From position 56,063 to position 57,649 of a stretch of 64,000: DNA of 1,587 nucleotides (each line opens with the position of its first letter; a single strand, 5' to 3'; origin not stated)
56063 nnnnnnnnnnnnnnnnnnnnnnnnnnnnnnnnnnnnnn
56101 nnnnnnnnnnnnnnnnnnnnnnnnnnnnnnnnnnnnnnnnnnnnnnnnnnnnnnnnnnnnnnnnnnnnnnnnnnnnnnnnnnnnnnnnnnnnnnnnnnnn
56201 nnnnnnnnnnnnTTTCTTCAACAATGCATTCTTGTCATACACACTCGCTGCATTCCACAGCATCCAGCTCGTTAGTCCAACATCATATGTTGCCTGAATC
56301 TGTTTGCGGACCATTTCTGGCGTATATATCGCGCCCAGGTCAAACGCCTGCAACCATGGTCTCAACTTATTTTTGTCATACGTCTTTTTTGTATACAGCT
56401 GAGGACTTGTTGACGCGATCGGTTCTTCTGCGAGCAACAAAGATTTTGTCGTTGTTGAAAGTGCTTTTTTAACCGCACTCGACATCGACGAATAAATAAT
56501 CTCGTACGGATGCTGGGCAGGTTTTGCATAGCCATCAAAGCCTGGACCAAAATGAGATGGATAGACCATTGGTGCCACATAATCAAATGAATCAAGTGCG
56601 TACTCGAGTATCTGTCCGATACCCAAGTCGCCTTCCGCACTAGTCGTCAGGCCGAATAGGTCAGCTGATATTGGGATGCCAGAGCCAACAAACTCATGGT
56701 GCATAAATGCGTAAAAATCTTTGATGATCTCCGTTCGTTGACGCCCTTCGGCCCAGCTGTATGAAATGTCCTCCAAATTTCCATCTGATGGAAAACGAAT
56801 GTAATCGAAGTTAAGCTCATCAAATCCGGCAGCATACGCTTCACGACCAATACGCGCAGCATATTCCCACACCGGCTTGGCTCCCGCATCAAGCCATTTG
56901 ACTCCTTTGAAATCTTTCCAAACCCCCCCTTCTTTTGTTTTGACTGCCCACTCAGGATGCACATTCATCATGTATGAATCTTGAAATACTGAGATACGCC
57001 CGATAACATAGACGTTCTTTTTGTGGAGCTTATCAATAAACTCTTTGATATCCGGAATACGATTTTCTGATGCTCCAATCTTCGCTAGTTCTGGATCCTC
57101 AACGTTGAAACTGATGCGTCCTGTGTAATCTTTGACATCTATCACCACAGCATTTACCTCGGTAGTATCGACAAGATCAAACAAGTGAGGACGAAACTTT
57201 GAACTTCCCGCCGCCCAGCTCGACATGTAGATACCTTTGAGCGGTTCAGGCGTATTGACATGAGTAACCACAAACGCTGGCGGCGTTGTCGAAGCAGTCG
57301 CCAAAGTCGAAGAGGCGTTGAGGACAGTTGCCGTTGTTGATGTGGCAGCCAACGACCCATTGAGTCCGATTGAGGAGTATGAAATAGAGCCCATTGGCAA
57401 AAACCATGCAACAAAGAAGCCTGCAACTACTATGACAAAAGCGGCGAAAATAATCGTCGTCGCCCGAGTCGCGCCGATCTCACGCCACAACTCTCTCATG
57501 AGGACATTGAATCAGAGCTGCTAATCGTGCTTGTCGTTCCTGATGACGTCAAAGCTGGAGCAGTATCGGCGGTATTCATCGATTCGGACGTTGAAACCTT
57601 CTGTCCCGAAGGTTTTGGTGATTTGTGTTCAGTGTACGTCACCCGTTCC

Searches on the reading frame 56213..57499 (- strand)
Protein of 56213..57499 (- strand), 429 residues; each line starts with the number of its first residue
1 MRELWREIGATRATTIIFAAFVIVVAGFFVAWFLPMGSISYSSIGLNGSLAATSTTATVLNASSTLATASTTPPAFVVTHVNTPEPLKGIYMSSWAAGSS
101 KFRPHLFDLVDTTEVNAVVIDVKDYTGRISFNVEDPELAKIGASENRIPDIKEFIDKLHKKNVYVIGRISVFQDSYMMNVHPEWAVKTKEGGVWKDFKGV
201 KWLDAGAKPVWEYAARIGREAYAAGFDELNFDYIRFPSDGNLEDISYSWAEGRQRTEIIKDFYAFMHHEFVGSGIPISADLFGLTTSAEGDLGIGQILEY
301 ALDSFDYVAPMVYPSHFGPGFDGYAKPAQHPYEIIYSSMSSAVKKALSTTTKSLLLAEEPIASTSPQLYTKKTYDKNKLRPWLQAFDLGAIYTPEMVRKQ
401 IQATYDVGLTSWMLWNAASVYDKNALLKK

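Call 94: search_protein_families(library=pfam, proteins=[window:56213-57499:-], max_evalue=0.00001)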
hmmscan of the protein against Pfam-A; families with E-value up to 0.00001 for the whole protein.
window:56213-57499:- (429 aa): 2 families
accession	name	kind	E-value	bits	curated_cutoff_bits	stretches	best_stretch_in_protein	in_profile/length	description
PF13200.12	DUF4015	-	3e-94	316.1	27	1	89-421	1-313/313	Putative glycosyl hydrolase domain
PF14871.12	GHL6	-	4.1e-07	30.7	35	1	109-194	8-89/132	Hypothetical glycosyl hydrolase 6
